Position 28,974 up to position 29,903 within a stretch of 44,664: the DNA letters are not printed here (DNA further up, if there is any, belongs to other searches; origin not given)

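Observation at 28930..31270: Low-GC islet encoding an OGG-fold HhH protein, a VRR-NUC nuclease and a membrane HExxH protein as a candidate base-excision/nuclease defence module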

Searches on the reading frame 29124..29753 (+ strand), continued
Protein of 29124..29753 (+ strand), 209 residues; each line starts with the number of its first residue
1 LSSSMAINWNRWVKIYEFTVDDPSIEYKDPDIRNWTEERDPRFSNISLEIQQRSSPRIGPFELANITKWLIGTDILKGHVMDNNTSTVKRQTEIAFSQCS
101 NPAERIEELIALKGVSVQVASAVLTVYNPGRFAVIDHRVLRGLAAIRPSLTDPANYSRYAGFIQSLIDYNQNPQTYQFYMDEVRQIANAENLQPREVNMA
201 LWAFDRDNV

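Call 46: fold_search(model_id=the predicted structure, library=pdb)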
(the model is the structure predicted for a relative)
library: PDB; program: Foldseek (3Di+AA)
matches with E <= 10: 219; with E <= 0.001: 0
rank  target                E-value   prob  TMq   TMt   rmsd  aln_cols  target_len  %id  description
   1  3knt_A                1.3e-02  0.99  0.41  0.41  10.8       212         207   17  Crystal structure of Methanocaldococcus jannaschii 8-oxoguanine glycosylase/lyase in complex with 15mer DNA containing (released 2010-02-02)
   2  3knt_C                1.7e-02  0.99  0.42  0.42   9.5       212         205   16  Crystal structure of Methanocaldococcus jannaschii 8-oxoguanine glycosylase/lyase in complex with 15mer DNA containing (released 2010-02-02)
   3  8dvy_A                2.5e-02  0.63  0.27  0.18  13.2       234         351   18  DNA glycosylase MutY variant N146S in complex with DNA containing d(8-oxo-G) paired with an enzyme-generated abasic si (released 2022-11-30)
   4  1weg                  2.9e-02  0.90  0.36  0.34  10.4       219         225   14  Catalytic Domain Of Muty From Escherichia Coli K142A Mutant (released 2004-09-21)
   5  6q0c_A                3.7e-02  0.89  0.37  0.25  11.0       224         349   18  MutY adenine glycosylase bound to DNA containing a transition state analog (1N) paired with undamaged dG (released 2019-08-28)
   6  3fhg                  4.1e-02  0.99  0.46  0.46   9.3       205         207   14  Crystal structure of Sulfolobus solfataricus 8-oxoguanine DNA glycosylase (SsOgg) (released 2009-05-19)
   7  1rrq_A                5.1e-02  0.80  0.34  0.23  11.3       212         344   18  MutY adenine glycosylase in complex with DNA containing an A:oxoG pair (released 2004-02-17)
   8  1vrl_A                5.4e-02  0.57  0.27  0.18  12.8       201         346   17  MutY adenine glycosylase in complex with DNA and soaked adenine free base (released 2005-03-22)
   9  3knt_D                5.7e-02  1.00  0.40  0.40   4.7       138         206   20  Crystal structure of Methanocaldococcus jannaschii 8-oxoguanine glycosylase/lyase in complex with 15mer DNA containing (released 2010-02-02)
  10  9bs2_A                5.7e-02  0.47  0.26  0.18  13.7       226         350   15  Glycosylase MutY variant R149Q in complex with DNA containing d(8-oxo-G) paired with a product analog (THF) to 1.51 A  (released 2024-10-30)
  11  5kn8_A                6.0e-02  0.41  0.26  0.24  14.0       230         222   17  MutY N-terminal domain in complex with undamaged DNA (released 2017-02-08)
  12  8xwc_A                6.6e-02  0.69  0.35  0.25  11.8       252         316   14  Crystal structure of human 8-oxoguanine glycosylase K249H mutant bound to the substrate 8-oxoguanine DNA at pH 8.0 und (released 2025-07-23)
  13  9hlf_C                7.7e-02  0.77  0.39  0.29  11.9       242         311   13  Structure of the mouse 8-oxoguanine DNA Glycosylase mOGG1 in complex with ligand TH14445 (released 2025-05-21)
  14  1wef                  7.7e-02  0.69  0.30  0.28  11.4       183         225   15  Catalytic Domain Of Muty From Escherichia Coli K20A Mutant (released 2004-09-21)
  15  1rrs_A                8.2e-02  0.75  0.34  0.23  11.5       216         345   17  MutY adenine glycosylase in complex with DNA containing an abasic site (released 2004-02-17)
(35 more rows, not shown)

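Call 53: fold_search(model_id=the predicted structure, library=viral)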
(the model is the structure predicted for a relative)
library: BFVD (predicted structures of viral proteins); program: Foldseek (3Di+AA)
matches with E <= 10: 102; with E <= 0.001: 0
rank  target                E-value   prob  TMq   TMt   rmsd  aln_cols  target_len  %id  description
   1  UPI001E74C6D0         2.1e-02  0.97  0.40  0.39  11.0       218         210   12  (no name look-up for this kind of identifier)
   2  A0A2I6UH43            6.4e-02  0.75  0.31  0.31  10.8       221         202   13  Uncharacterized protein [Salinibacter phage M31CR41-2]
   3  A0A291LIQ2            9.8e-02  0.77  0.36  0.25  10.4       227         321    8  Uncharacterized protein [Streptomyces phage Tefunt]
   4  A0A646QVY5            1.2e-01  0.57  0.31  0.07  12.6       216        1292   12  (no name in the UniProt tables at hand)
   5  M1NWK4                1.3e-01  0.47  0.29  0.28  10.8       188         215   18  (no name in the UniProt tables at hand)
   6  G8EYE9                1.5e-01  0.63  0.34  0.35   9.7       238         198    8  Uncharacterized protein [Synechococcus phage S-CBP42]
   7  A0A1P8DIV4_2          2.4e-01  0.51  0.34  0.10   8.4       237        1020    9  (no name in the UniProt tables at hand)
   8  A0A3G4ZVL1            2.5e-01  0.21  0.26  0.19  11.9       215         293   12  DNA-3-methyladenine glycosylase 2 family protein [Edafosvirus sp.]
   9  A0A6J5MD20            2.6e-01  0.38  0.32  0.31  10.5       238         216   12  Uncharacterized protein [uncultured Caudovirales phage]
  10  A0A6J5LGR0            2.6e-01  0.25  0.25  0.26  14.3       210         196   12  Uncharacterized protein [uncultured Caudovirales phage]
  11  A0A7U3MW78            2.9e-01  0.47  0.42  0.25  10.7       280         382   14  (no name in the UniProt tables at hand)
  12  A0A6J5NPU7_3          3.8e-01  0.28  0.27  0.07  11.4       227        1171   11  Helicase/UvrB, N-terminal [uncultured Caudovirales phage]
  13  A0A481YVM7            4.2e-01  0.12  0.20  0.14  11.9       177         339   12  Ankyrin repeat protein [Marseillevirus LCMAC103]
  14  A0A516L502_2          5.2e-01  0.25  0.30  0.09  11.7       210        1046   12  (no name in the UniProt tables at hand)
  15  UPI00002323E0         7.8e-01  0.06  0.15  0.16  15.1       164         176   11  (no name look-up for this kind of identifier)
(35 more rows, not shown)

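Call 67: search_dna_similar(query=window:29136-29753:+, collection=plasmids, mode=protein, max_evalue=0.001)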
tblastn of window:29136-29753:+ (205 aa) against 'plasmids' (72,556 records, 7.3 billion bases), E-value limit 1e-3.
No match.

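Call 68: search_dna_similar(query=window:29136-29753:+, collection=phages, mode=protein, max_evalue=0.001)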
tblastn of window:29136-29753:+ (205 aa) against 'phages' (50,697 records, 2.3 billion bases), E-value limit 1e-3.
Records with a match: 4; places in all: 4; records where one place covers at least 80% of the query: 4.
Best place of each record, by identity: <60% 4.
By first word of the organism name: Haloarcula 4.
By host as written in the record: Haloarcula hispanica 4.
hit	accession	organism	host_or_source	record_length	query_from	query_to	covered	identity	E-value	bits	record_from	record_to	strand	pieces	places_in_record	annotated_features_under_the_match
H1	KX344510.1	Haloarcula hispanica pleomorphic virus 3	Haloarcula hispanica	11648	7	205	97%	39.2%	5e-40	150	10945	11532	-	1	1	putative protein 17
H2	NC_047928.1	Haloarcula hispanica pleomorphic virus 3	Haloarcula hispanica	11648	7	205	97%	39.2%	5e-40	150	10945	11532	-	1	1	putative protein 17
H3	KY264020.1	Haloarcula hispanica pleomorphic virus 4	Haloarcula hispanica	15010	7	205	97%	39.2%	5e-40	150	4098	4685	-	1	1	hypothetical protein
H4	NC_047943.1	Haloarcula hispanica pleomorphic virus 4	Haloarcula hispanica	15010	7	205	97%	39.2%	5e-40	150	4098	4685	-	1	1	hypothetical protein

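Call 77: list_cluster_members(proteins=[P0170, P0176, P0177, P0192, P0208, P0236, P0239, P0249, P0256, P0257])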
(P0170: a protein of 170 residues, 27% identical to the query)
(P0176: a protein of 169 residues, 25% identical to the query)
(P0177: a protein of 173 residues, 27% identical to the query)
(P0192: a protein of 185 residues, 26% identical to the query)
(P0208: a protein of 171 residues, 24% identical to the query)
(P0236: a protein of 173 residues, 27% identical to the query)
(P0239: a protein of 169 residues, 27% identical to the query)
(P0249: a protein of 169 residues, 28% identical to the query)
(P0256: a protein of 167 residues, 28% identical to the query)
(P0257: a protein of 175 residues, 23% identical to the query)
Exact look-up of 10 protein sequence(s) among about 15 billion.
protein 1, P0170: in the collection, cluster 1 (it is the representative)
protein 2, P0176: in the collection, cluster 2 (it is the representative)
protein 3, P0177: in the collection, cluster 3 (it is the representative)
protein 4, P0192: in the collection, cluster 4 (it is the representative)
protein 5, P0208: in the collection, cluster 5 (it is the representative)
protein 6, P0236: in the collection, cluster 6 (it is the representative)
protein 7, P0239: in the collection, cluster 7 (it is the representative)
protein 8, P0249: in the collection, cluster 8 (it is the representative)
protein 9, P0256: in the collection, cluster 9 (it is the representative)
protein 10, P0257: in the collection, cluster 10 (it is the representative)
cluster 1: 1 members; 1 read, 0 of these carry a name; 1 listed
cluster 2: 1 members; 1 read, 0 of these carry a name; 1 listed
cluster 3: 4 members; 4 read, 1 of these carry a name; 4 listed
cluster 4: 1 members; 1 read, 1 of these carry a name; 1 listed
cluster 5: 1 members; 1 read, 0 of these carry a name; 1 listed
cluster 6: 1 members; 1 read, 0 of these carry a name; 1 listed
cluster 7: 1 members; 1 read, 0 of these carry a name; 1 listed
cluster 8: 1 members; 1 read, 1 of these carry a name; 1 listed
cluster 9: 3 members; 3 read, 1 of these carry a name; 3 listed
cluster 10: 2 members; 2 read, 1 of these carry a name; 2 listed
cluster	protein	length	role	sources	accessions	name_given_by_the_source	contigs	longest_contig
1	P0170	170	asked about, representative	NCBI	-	-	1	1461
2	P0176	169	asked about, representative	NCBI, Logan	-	-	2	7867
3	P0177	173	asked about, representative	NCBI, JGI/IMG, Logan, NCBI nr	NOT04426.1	MAG: hypothetical protein HOP27_07480 [Anaerolineales bacterium] | hypothetical protein | hypothetical protein [Anaerolineales bacterium]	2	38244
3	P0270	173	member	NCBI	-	-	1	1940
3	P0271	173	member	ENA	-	-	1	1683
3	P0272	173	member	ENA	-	-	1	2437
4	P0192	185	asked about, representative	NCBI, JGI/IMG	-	hypothetical protein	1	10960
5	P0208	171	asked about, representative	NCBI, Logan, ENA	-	-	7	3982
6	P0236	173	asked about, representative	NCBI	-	-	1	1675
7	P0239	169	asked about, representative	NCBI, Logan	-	-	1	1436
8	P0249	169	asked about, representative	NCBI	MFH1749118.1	MAG: hypothetical protein ABIG44_18965 [Planctomycetota bacterium]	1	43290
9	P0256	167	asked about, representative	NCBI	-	-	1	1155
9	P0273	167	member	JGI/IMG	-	hypothetical protein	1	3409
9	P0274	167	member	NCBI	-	-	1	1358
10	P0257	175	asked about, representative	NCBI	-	-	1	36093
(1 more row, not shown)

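Call 89: search_protein_families(library=phrogs, proteins=[window:29136-29753:+], max_evalue=0.01)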
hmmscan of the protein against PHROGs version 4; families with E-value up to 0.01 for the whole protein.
window:29136-29753:+ (205 aa): 1 family
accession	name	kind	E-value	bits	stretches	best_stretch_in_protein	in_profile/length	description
phrog_24538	-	unknown function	1.9e-27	96.5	1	99-203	4-105/109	-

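Call 92: search_protein_families(library=padloc, alignment_id=A4, max_evalue=0.00001)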
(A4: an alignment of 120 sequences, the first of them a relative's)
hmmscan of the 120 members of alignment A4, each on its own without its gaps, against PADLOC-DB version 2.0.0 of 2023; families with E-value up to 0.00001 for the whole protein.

A. member 1, L084:110-361:+ (84 aa): 0 families

B. families by the number of members that match (of 120 scanned): 120 families (the first 25 are shown)
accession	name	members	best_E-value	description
PDLC00114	GajB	2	4.8e-66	UrvD helicase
PDLC03802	RTasHel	2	7.3e-62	DRT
PDLC00117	GajB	2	2.7e-49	UrvD helicase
PDLC00132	GajB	2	2.8e-49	UrvD helicase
PDLC00103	GajB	2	2.8e-44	UrvD helicase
PDLC00107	GajB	2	8e-38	UrvD helicase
PDLC00122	GajB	2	1.4e-33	UrvD helicase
PDLC00127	GajB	2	6.9e-33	UrvD helicase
PDLC00123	GajB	2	2.3e-31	UrvD helicase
PDLC00104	GajB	2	5.7e-30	UrvD helicase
PDLC00134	GajB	2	1.6e-29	UrvD helicase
PDLC00130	GajB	2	1.8e-28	UrvD helicase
PDLC00121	GajB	2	8.3e-28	UrvD helicase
PDLC00119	GajB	2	2.8e-27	UrvD helicase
PDLC00144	GajB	2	7e-27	UrvD helicase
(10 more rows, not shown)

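Call 94: search_protein_families(library=pfam, proteins=[L085:6680-7867:+, L095:6710-7798:-, L099:4068-5327:+, L093:4469-5704:+, L094:6388-7371:-, L086:7040-7825:+, L113:6916-7875:+, L090:387-2468:+, L111:1971-3092:+, L099:6607-7995:-], max_evalue=0.001)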
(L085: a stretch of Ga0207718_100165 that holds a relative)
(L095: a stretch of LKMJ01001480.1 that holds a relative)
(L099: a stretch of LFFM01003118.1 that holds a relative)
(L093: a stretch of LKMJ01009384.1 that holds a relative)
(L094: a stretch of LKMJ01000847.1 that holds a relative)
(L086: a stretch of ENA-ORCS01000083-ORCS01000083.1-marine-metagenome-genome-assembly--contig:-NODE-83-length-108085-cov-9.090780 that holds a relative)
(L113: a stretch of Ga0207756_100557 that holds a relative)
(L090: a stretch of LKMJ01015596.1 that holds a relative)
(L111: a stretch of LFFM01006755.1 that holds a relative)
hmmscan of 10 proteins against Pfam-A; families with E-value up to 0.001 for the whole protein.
L085:6680-7867:+ (396 aa): 1 family
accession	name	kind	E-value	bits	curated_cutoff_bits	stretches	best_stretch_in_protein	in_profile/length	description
PF00589.27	Phage_integrase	-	3.9e-17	63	27.1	1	227-385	20-170/172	Phage integrase family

L095:6710-7798:- (362 aa): 0 families

L099:4068-5327:+ (420 aa): 10 families
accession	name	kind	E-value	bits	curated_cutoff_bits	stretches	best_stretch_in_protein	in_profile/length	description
PF13646.12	HEAT_2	-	2.4e-19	69.8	27.7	1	324-413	2-86/88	HEAT repeats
PF01602.26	Adaptin_N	-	1.5e-18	67.1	37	2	233-368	65-197/524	Adaptin N terminal region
PF13513.12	HEAT_EZ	-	4.9e-17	62.4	27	2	338-385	4-55/55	HEAT-like repeat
PF00514.29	Arm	-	5e-15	55.4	20.6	1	355-387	8-41/41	Armadillo/beta-catenin-like repeat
PF02985.28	HEAT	-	9.6e-12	44.4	23.5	0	323-350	2-29/31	HEAT repeat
PF12717.13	Cnd1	-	1.2e-11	45.3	26.4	0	140-223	25-107/162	non-SMC mitotic condensation complex subunit 1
PF22928.2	INTS1_R4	-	8.2e-09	35.8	27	0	229-311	15-97/102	Integrator complex subunit 1, R4 domain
PF20168.4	PDS5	-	3.8e-07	28.8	27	0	100-247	591-746/1053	Sister chromatid cohesion protein PDS5 protein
PF24987.1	HEAT_EF3_N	-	0.00014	22.3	32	0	235-330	56-150/169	EF3 N-terminal HEAT repeat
PF03130.22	HEAT_PBS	-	0.00019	22.1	20.9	0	375-397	2-24/27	PBS lyase HEAT-like repeat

L093:4469-5704:+ (412 aa): 0 families

L094:6388-7371:- (327 aa): 2 families
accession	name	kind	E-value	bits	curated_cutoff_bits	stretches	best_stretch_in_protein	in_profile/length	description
PF00483.29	NTP_transferase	-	8.4e-39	134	21.2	1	11-245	2-239/245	Nucleotidyl transferase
PF12804.13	NTP_transf_3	-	7e-10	39.7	27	1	11-123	1-96/160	MobA-like NTP transferase domain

L086:7040-7825:+ (262 aa): 0 families

L113:6916-7875:+ (320 aa): 0 families

L090:387-2468:+ (694 aa): 1 family
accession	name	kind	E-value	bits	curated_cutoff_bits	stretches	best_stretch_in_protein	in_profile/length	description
PF13576.12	Pentapeptide_3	-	7.7e-30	103.3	27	3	403-448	3-47/48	Pentapeptide repeats (9 copies)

L111:1971-3092:+ (374 aa): 0 families

L099:6607-7995:- (462 aa): 6 families
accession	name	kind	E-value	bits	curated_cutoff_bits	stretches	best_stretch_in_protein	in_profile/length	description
PF01637.24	ATPase_2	-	8.4e-27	94.9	33.2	1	2-199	1-223/225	ATPase domain predominantly from Archaea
PF03008.20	DUF234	-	4.9e-25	88.3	22.5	1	309-397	1-90/100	Archaea bacterial proteins of unknown function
PF13173.12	AAA_14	-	3.2e-09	37.3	27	1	23-171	4-126/129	AAA domain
PF13191.12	AAA_16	-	2.8e-07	31.6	32.6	1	2-71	2-85/167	AAA ATPase domain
PF13401.12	AAA_22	-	2.5e-06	28.3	27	1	22-114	6-100/130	AAA domain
PF24409.1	wHTH-PRTase_assc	-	0.00048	20.5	27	1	241-293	1-53/83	wHTH-PRTase associated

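Call 99: find_encoding_contigs(protein=P0154, flank=5000, max_places=2)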
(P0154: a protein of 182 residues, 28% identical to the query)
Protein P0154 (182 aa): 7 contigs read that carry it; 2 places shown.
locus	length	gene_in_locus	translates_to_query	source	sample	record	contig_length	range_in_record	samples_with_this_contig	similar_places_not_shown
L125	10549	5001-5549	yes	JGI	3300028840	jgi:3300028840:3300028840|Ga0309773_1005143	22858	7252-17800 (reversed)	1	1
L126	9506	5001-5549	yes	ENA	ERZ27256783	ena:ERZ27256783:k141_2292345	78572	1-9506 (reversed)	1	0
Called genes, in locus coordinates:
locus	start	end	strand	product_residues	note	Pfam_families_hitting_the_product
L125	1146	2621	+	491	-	PF00589:Phage_integrase, PF13191:AAA_16, PF00004:AAA (weak), PF07728:AAA_5 (faint), PF13401:AAA_22 (weak)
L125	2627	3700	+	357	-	PF12358:DUF3644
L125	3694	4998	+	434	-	PF04307:YdjM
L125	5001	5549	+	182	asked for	-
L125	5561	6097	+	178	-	PF02563:Poly_export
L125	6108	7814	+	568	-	PF01555:N6_N4_Mtase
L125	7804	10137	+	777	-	PF00270:DEAD (faint), PF04851:ResIII, PF18766:SWI2_SNF2 (weak)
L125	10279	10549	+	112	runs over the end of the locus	PF13560:HTH_31, PF12844:HTH_19, PF13443:HTH_26 (weak), PF01381:HTH_3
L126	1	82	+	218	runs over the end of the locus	PF20334:DUF6629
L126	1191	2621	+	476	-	PF00589:Phage_integrase, PF13191:AAA_16, PF00004:AAA (weak), PF07728:AAA_5 (faint), PF13401:AAA_22 (weak)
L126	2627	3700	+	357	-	PF12358:DUF3644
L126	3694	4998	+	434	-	PF04307:YdjM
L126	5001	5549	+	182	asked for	-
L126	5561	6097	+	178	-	PF02563:Poly_export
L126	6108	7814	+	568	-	PF01555:N6_N4_Mtase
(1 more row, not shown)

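Call 100: find_encoding_contigs(protein=P0166, flank=5000, max_places=2)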
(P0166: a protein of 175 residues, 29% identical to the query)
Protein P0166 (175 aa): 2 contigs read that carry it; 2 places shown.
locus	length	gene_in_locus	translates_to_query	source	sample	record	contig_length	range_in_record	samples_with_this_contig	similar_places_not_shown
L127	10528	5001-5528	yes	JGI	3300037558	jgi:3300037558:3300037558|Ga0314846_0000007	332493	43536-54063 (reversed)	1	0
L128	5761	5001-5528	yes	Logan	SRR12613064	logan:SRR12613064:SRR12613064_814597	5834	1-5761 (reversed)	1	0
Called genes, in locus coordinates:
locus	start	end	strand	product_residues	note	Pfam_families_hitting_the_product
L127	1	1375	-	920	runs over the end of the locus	PF00005:ABC_tran (faint), PF02463:SMC_N (faint), PF03193:RsgA_GTPase (faint), PF13175:AAA_15 (faint), PF13191:AAA_16 (faint), PF13476:AAA_23 (faint), PF17760:UvrA_inter, PF17755:UvrA_DNA-bind, +5 more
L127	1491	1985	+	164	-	PF18423:zf_CopZ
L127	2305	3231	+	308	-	PF13487:HD_5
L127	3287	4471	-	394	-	PF08241:Methyltransf_11, PF08242:Methyltransf_12 (faint), PF13649:Methyltransf_25 (weak)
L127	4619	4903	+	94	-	PF16256:DUF4911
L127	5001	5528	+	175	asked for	-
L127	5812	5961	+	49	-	-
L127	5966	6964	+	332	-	PF01784:DUF34_NIF3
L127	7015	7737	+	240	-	PF24481:CT398_CC, PF02591:Zn_ribbon_9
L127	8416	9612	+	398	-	PF01128:IspD, PF12804:NTP_transf_3, PF02542:YgbB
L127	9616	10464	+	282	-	-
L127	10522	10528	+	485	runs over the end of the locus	PF01406:tRNA-synt_1e, PF00133:tRNA-synt_1 (faint), PF09334:tRNA-synt_1g (weak), PF01921:tRNA-synt_1f (weak), PF09190:DALR_2, PF23493:CysS_C (weak)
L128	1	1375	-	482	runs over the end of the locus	?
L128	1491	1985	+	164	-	PF18423:zf_CopZ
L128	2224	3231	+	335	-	PF13487:HD_5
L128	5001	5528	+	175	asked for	-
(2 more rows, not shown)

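Call 101: find_encoding_contigs(protein=P0261, flank=5000, max_places=2)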
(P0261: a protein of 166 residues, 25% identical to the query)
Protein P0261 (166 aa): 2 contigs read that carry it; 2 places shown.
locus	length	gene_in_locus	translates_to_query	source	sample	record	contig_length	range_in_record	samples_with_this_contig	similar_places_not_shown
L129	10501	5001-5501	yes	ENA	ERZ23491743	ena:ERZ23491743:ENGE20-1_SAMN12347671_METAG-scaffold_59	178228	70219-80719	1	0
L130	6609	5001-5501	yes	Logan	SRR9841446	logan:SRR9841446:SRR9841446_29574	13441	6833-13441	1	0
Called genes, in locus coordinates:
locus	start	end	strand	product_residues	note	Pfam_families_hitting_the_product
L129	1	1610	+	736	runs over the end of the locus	PF00092:VWA (weak)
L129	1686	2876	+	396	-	PF01135:PCMT, PF13649:Methyltransf_25 (weak), PF13847:Methyltransf_31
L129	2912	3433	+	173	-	PF00994:MoCF_biosynth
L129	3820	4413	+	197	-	-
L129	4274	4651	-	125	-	-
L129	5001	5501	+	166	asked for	-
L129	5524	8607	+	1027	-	PF22240:ISP_coupler, PF02384:N6_Mtase, PF07669:Eco57I (weak), PF18135:Type_ISP_C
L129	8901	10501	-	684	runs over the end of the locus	PF13175:AAA_15, PF13304:AAA_21 (weak)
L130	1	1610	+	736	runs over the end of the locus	PF00092:VWA (weak)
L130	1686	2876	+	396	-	PF01135:PCMT, PF13649:Methyltransf_25 (weak), PF13847:Methyltransf_31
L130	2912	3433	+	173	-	PF00994:MoCF_biosynth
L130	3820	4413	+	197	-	-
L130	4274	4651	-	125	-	-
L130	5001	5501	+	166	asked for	-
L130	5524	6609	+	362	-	?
